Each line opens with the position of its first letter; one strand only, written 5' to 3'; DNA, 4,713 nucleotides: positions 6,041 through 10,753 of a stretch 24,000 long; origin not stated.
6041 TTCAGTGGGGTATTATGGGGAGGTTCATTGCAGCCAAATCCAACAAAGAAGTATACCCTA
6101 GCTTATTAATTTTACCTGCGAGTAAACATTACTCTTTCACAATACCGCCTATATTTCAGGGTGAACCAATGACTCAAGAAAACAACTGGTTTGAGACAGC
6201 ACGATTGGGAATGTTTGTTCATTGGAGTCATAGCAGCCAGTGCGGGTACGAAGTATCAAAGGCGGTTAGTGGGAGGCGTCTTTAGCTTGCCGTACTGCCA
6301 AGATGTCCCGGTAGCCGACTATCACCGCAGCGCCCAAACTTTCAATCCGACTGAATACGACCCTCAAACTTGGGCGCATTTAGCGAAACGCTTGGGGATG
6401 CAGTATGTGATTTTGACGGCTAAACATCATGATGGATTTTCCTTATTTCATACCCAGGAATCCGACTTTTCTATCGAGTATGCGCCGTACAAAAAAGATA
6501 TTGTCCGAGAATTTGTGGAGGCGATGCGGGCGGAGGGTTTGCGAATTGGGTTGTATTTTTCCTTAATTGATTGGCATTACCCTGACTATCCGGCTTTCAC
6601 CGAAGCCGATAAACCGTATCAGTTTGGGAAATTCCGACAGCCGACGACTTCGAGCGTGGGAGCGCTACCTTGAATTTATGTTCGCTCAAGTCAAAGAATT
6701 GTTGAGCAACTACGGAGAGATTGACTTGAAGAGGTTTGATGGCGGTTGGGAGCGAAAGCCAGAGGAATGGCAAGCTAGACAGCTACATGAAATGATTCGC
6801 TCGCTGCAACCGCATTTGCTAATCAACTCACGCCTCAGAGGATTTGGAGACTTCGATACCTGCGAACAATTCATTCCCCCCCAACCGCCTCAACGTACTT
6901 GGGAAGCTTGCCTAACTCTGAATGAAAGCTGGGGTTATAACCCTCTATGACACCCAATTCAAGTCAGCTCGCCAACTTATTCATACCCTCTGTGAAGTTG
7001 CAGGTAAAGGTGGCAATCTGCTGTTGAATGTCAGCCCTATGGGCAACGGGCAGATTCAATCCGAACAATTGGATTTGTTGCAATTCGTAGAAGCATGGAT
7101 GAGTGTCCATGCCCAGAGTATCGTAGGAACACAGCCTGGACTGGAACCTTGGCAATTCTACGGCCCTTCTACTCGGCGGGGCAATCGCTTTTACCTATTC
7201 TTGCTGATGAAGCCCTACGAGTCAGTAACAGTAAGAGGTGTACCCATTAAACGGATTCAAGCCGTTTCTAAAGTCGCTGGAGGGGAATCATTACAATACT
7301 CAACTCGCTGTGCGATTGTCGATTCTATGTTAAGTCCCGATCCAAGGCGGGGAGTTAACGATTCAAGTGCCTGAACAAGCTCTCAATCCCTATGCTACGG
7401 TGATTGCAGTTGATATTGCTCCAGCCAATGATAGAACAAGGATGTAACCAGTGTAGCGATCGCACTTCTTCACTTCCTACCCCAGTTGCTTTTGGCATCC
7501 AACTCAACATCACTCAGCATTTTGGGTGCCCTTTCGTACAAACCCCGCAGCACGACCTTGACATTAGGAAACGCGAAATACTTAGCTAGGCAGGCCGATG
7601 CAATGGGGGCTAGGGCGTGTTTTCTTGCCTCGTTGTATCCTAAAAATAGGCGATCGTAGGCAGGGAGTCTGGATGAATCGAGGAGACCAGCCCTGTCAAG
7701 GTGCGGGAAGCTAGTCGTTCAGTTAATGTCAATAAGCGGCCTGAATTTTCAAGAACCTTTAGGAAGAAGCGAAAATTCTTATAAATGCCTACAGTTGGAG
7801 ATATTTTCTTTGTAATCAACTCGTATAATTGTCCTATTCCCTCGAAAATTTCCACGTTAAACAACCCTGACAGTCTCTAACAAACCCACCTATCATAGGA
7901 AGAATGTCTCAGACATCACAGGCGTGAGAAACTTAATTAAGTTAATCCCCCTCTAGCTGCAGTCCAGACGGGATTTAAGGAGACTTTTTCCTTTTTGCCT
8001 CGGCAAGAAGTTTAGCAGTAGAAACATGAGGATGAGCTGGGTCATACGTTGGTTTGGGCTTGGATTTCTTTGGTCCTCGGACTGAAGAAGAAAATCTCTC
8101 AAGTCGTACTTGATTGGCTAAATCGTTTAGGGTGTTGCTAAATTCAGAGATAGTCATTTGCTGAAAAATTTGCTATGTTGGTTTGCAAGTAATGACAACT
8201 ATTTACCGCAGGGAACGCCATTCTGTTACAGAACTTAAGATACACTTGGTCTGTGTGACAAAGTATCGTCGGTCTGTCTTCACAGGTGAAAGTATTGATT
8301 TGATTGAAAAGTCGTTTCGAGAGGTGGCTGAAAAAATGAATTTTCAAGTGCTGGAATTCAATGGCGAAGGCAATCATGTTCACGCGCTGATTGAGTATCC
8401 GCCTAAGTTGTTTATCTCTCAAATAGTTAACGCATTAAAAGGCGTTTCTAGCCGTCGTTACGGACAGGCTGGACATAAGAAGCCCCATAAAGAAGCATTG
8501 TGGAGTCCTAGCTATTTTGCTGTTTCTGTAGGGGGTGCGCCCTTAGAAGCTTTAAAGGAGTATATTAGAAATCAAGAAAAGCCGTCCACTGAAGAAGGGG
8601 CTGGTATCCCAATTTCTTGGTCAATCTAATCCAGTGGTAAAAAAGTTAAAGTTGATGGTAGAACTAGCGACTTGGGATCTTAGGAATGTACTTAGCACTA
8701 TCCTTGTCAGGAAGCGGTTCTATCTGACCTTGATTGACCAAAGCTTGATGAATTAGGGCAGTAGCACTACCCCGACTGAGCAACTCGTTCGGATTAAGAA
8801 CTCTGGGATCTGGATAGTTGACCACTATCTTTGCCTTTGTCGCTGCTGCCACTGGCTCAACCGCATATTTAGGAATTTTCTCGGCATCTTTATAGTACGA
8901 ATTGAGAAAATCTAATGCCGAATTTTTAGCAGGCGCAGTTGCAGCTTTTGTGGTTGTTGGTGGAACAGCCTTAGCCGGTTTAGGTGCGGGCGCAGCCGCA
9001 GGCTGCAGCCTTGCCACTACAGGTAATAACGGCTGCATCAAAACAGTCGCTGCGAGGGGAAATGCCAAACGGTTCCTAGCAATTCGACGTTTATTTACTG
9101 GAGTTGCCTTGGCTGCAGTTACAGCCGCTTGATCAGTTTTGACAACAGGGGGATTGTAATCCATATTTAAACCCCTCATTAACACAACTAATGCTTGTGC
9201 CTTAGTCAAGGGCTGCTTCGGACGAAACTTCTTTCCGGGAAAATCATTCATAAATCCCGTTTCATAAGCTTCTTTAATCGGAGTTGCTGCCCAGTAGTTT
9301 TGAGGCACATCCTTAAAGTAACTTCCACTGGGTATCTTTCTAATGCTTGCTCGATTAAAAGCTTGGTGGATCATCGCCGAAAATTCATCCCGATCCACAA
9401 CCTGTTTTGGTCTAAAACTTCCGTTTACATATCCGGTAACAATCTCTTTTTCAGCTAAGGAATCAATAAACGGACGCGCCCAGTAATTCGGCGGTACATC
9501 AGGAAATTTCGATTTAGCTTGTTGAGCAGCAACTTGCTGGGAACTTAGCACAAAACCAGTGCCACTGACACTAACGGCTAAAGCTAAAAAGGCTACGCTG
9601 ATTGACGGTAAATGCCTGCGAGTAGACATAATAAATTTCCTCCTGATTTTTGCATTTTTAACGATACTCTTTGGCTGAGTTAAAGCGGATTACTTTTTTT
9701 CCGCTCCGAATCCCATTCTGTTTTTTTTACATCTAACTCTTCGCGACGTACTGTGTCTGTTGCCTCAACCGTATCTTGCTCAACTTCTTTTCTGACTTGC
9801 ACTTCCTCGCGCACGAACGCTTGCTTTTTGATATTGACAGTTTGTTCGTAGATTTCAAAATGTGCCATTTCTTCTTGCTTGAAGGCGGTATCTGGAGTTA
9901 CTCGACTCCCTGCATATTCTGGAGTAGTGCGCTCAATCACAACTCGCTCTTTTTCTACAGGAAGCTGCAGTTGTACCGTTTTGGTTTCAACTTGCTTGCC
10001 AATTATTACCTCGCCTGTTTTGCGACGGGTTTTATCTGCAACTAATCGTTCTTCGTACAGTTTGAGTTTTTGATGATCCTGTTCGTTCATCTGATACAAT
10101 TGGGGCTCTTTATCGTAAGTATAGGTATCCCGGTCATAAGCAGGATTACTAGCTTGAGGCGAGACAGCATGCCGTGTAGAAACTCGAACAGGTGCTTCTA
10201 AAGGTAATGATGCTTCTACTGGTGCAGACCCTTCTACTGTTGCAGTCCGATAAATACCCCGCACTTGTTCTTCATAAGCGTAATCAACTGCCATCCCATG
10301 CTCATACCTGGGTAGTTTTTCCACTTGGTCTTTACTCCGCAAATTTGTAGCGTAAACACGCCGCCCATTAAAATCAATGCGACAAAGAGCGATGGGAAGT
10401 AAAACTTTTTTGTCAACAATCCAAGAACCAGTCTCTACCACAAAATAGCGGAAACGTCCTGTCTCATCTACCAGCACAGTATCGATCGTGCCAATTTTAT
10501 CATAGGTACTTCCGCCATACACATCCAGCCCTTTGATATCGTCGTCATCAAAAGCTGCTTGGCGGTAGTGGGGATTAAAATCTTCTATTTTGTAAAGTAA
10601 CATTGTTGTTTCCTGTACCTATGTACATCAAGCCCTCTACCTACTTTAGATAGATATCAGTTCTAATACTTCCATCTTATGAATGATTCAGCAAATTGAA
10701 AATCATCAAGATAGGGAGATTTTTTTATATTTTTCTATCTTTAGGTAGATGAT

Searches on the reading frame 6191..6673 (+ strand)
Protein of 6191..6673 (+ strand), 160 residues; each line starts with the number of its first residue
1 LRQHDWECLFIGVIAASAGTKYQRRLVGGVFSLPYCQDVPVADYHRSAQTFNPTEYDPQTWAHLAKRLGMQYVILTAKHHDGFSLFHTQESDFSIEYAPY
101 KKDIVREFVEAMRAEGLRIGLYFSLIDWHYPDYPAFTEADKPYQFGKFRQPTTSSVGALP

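Call 18: search_protein_families(library=pfam, proteins=[window:6191-6673:+], max_evalue=0.001)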
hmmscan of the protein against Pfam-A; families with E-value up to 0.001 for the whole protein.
window:6191-6673:+ (160 aa): 2 families
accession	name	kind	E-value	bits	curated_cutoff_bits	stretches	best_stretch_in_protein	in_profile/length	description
PF01120.23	Alpha_L_fucos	-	1.3e-32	114.1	25.2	1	42-150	80-189/345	Alpha-L-fucosidase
PF14871.12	GHL6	-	3.3e-06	27.8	35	1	57-124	1-65/132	Hypothetical glycosyl hydrolase 6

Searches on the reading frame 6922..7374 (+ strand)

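Call 18: search_protein_families(library=pfam, proteins=[window:6922-7374:+], max_evalue=0.001)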
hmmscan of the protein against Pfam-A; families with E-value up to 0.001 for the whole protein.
window:6922-7374:+ (150 aa): 1 family
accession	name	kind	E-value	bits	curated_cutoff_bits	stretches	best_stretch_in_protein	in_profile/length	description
PF01120.23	Alpha_L_fucos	-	6.2e-13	49.3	25.2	1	11-64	291-344/345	Alpha-L-fucosidase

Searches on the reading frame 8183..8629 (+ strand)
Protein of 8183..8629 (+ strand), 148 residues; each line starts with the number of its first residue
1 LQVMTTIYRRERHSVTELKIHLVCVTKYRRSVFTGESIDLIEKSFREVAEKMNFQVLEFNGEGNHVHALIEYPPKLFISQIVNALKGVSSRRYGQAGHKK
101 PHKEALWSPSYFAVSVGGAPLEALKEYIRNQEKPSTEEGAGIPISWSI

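Call 18: search_protein_families(library=pfam, proteins=[window:8183-8629:+], max_evalue=0.001)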
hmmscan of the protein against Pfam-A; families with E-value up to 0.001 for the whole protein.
window:8183-8629:+ (148 aa): 1 family
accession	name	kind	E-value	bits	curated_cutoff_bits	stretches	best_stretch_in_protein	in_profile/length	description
PF01797.21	Y1_Tnp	-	1.3e-36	125.9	23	1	14-131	1-121/121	Transposase IS200 like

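Call 58: search_protein_families(library=padloc, proteins=[window:8183-8629:+], max_evalue=0.001)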
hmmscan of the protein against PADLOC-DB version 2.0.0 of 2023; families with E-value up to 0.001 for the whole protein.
window:8183-8629:+ (148 aa): 0 families

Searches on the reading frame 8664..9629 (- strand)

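Call 18: search_protein_families(library=pfam, proteins=[window:8664-9629:-], max_evalue=0.001)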
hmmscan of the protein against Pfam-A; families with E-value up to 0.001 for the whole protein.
window:8664-9629:- (321 aa): 1 family
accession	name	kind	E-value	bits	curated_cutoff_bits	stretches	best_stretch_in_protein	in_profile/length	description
PF00395.25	SLH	-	4.6e-31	107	20.8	3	41-83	1-43/44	S-layer homology domain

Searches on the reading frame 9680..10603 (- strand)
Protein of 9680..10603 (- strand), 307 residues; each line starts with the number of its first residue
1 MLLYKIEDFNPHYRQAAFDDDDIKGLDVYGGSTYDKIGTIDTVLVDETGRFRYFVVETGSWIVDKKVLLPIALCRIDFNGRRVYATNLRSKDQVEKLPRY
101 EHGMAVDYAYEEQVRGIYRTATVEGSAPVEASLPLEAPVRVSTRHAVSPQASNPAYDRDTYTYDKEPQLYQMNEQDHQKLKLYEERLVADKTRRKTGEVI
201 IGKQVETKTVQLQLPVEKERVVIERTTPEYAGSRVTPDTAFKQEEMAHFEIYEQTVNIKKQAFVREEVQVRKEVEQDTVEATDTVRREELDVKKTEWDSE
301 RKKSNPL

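Call 18: search_protein_families(library=pfam, proteins=[window:9680-10603:-], max_evalue=0.001)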
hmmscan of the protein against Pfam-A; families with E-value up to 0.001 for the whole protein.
window:9680-10603:- (307 aa): 2 families
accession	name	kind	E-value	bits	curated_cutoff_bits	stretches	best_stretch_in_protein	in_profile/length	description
PF09557.15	DUF2382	-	1.2e-29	103.3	23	1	180-292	1-111/111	Domain of unknown function (DUF2382)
PF05239.21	PRC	-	2.6e-11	43.8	21.2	1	18-88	4-74/78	PRC-barrel domain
